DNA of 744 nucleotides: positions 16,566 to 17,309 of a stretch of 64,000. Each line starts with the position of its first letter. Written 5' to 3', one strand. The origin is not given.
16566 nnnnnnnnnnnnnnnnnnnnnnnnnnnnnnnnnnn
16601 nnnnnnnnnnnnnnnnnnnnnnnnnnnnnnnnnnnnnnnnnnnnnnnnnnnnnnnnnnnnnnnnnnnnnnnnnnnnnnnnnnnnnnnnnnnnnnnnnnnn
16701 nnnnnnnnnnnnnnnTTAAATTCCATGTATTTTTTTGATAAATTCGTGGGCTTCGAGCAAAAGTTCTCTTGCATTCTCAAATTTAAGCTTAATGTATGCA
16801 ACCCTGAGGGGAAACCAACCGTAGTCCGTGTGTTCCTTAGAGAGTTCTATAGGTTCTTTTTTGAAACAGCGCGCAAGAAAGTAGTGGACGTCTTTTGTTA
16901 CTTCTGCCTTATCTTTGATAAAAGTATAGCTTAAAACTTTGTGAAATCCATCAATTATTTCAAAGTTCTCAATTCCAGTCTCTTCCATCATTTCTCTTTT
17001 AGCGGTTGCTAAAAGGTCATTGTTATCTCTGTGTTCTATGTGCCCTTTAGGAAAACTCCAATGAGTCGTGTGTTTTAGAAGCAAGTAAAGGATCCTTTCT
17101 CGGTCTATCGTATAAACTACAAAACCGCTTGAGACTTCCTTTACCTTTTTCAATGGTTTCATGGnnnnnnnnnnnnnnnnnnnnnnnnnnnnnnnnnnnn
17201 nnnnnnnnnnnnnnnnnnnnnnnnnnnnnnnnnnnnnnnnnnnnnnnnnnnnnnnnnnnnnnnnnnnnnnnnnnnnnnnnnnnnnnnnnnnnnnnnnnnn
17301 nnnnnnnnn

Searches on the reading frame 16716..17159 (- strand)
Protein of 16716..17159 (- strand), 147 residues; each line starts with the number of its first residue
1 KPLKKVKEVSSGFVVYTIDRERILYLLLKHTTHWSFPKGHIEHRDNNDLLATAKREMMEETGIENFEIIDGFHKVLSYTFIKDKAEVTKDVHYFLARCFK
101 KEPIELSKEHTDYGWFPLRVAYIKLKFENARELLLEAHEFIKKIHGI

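Call 27: search_protein_families(library=pfam, proteins=[window:16716-17159:-], max_evalue=0.01)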
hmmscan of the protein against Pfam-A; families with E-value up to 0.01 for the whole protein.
window:16716-17159:- (147 aa): 1 family
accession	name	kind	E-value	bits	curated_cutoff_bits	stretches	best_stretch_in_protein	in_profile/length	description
PF00293.34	NUDIX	-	6.3e-15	55.8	21.1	1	14-129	7-126/134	NUDIX domain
